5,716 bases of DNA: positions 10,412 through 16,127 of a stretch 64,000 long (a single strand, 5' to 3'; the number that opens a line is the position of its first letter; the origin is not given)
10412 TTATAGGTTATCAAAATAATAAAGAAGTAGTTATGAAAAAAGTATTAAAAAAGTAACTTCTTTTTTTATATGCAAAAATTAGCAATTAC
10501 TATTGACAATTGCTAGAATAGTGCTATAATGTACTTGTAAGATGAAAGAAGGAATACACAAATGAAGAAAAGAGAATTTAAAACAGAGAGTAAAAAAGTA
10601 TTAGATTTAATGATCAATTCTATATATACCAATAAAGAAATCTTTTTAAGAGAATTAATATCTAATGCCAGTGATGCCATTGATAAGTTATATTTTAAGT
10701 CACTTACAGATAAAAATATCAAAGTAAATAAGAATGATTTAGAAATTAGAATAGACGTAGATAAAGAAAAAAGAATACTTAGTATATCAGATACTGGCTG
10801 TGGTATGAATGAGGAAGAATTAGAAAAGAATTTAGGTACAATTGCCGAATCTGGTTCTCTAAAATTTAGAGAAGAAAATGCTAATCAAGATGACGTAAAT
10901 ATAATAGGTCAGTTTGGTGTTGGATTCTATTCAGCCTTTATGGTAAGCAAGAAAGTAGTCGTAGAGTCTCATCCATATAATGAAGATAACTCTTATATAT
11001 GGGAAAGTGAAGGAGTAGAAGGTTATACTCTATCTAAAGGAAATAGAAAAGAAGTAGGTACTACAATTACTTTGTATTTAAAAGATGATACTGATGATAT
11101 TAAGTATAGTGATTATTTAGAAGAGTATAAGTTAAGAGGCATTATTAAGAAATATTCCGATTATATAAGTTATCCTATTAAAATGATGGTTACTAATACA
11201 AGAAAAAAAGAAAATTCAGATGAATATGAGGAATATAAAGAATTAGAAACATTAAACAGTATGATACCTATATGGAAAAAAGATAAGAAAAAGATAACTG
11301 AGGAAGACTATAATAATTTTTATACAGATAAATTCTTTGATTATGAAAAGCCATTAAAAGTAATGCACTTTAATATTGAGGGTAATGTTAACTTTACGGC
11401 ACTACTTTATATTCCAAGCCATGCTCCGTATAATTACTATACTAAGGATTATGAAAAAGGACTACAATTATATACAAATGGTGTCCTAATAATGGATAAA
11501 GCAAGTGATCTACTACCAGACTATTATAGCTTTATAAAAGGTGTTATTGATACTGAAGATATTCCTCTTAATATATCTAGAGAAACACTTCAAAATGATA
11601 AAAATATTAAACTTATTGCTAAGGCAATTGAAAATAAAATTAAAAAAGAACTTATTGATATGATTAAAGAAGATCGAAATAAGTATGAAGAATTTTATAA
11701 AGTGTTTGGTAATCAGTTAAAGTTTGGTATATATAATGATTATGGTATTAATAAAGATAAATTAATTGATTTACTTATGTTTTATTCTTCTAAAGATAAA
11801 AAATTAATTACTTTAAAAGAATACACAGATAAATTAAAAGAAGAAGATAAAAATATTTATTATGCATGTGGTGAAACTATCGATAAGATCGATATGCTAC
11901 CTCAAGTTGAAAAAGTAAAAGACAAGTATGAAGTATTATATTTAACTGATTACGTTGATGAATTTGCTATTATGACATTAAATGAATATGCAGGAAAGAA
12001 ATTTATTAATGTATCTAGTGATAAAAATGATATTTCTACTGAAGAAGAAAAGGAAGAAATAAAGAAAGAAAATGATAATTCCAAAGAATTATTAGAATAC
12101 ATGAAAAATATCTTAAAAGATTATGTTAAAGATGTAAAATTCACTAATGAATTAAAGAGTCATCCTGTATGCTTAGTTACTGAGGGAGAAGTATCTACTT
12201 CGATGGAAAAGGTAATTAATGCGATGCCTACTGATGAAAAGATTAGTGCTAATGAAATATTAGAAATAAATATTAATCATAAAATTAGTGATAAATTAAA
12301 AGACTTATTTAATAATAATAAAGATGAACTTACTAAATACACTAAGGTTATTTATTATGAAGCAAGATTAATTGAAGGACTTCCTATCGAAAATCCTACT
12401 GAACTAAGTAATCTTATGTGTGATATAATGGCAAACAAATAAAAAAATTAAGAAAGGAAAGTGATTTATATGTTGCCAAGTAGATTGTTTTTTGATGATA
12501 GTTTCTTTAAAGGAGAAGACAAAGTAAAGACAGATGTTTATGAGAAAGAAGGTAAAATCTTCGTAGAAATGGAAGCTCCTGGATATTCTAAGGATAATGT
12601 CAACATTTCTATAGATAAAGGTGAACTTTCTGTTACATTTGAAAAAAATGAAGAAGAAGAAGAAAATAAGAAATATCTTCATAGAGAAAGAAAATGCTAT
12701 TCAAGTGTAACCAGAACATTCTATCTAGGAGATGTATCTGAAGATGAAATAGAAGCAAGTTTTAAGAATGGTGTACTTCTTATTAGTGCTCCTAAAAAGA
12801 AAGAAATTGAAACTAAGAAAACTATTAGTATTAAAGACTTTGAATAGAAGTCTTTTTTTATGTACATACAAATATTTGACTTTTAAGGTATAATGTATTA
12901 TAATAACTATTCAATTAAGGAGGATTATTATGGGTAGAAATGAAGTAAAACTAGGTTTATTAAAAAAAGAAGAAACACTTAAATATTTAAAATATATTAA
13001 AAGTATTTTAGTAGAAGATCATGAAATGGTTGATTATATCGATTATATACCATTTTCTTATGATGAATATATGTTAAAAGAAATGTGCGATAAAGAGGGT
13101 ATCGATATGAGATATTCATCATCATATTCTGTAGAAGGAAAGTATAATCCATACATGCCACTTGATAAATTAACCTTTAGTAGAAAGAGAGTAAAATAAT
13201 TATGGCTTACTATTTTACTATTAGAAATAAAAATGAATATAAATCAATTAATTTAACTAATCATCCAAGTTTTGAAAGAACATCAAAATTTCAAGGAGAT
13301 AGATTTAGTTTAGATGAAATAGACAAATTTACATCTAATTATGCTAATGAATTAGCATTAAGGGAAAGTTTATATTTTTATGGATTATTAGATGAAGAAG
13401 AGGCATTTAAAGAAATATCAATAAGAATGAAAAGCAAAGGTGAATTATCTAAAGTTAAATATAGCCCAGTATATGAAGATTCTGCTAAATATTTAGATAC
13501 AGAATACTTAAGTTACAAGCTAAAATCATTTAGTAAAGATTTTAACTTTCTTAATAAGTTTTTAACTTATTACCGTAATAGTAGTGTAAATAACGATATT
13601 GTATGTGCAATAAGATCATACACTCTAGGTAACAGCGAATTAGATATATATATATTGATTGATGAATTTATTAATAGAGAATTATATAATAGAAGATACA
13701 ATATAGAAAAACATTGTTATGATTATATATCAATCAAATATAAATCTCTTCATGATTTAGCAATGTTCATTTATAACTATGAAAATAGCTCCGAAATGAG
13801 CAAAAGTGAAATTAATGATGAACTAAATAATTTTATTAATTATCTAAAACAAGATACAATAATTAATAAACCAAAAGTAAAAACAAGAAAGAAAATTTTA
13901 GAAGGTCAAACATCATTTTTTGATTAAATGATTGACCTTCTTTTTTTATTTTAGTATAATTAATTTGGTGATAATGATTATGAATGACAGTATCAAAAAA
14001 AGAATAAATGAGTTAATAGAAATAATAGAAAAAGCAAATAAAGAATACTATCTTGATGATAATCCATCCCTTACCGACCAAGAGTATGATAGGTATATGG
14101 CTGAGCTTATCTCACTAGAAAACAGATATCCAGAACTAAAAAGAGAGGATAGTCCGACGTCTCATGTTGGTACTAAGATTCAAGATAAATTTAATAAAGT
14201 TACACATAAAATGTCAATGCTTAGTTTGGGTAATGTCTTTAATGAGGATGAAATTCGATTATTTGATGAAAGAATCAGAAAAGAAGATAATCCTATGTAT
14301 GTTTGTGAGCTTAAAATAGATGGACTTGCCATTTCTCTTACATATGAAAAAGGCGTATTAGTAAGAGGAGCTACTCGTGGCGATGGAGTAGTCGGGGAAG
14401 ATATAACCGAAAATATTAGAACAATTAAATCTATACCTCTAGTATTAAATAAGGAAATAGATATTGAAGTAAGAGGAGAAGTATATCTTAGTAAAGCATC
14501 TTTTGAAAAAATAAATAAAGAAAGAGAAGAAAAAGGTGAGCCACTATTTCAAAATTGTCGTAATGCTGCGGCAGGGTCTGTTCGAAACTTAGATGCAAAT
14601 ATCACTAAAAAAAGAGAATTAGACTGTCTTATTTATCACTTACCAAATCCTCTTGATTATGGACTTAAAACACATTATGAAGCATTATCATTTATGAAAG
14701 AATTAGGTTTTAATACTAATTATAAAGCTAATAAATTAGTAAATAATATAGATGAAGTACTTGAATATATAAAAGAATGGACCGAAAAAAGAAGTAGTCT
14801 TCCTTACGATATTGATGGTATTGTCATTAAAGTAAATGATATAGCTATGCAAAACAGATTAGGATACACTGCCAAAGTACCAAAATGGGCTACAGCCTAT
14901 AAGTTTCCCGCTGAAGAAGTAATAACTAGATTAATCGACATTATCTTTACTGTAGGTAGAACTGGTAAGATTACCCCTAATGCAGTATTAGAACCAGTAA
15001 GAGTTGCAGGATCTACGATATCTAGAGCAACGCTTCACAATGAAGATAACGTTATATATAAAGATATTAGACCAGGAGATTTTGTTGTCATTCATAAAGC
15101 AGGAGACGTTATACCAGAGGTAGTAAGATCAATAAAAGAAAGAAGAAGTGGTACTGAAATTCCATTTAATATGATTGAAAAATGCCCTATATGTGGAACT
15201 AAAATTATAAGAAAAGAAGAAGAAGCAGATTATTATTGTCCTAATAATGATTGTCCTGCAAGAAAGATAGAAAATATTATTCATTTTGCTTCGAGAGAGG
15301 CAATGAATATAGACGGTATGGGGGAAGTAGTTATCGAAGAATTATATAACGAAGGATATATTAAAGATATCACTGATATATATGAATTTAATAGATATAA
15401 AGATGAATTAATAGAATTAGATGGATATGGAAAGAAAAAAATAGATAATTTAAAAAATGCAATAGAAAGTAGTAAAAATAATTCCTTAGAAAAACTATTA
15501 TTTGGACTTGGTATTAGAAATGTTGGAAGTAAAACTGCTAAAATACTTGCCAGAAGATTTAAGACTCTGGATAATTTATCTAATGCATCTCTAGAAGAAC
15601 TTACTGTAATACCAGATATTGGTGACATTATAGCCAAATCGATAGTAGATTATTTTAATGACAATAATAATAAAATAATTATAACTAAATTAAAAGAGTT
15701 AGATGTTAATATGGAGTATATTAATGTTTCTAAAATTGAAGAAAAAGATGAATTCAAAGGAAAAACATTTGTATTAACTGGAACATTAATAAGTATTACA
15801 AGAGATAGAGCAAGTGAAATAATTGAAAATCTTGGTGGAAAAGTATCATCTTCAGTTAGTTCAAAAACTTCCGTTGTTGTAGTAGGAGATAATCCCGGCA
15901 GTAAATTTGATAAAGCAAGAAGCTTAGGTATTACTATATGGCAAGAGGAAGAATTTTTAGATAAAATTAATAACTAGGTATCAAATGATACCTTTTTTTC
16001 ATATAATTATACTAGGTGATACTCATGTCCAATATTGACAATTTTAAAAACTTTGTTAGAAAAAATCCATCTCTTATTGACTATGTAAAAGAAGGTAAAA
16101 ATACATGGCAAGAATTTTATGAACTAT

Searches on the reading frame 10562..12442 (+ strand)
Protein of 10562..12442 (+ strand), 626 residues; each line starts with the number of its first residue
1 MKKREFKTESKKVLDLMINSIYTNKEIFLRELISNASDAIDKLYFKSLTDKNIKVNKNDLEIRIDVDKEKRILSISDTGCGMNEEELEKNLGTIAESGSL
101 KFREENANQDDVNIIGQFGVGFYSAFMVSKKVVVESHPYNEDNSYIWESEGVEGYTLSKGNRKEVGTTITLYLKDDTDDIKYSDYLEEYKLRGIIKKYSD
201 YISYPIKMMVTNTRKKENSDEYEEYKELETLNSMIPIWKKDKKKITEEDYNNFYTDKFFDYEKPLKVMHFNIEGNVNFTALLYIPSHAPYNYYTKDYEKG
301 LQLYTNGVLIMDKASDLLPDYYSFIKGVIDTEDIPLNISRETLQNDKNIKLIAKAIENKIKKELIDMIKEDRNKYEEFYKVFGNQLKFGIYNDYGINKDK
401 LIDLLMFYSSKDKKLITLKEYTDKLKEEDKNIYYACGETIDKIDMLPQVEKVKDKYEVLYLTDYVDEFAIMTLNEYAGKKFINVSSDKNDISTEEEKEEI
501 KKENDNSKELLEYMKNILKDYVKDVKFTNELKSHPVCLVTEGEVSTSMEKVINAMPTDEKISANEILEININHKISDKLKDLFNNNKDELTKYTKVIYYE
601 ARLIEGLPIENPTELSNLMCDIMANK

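Call 22: search_protein_families(library=pfam, proteins=[window:10562-12442:+], max_evalue=0.00001)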
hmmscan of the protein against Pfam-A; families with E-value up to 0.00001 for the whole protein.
window:10562-12442:+ (626 aa): 3 families
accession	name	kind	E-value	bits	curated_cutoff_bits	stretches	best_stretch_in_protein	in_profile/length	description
PF00183.23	HSP90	-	2.5e-112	376.9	24.4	2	223-624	74-487/518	Hsp90 protein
PF13589.12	HATPase_c_3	-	2.7e-10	40.9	25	1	28-150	6-106/137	Histidine kinase-, DNA gyrase B-, and HSP90-like ATPase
PF02518.31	HATPase_c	-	3.5e-08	34.3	26.4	1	26-175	3-109/111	Histidine kinase-, DNA gyrase B-, and HSP90-like ATPase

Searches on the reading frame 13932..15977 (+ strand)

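Call 22: search_protein_families(library=pfam, proteins=[window:13932-15977:+], max_evalue=0.00001)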
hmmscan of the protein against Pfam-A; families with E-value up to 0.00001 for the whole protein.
window:13932-15977:+ (681 aa): 7 families
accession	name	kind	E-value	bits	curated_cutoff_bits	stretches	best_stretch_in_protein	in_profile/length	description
PF01653.23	DNA_ligase_aden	-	5.6e-99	331.2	27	1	86-328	3-253/253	NAD-dependent DNA ligase adenylation domain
PF03120.22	DNA_ligase_OB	-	2.2e-32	111.2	32.9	1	332-408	2-78/79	NAD-dependent DNA ligase OB-fold domain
PF12826.13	HHH_2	-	2.7e-26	91.9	27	1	521-584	1-64/64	Helix-hairpin-helix motif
PF00533.33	BRCT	-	1.9e-17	63.7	21.3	1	607-677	5-76/78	BRCA1 C Terminus (BRCT) domain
PF14520.12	HHH_5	-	1e-13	52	27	1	526-574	5-54/57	Helix-hairpin-helix domain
PF03119.21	DNA_ligase_ZBD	-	5.1e-12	45.9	25.8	1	417-443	1-27/27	NAD-dependent DNA ligase C4 zinc finger domain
PF12738.14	PTCB-BRCT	-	5.1e-06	26.9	22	0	624-669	13-58/63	twin BRCT domain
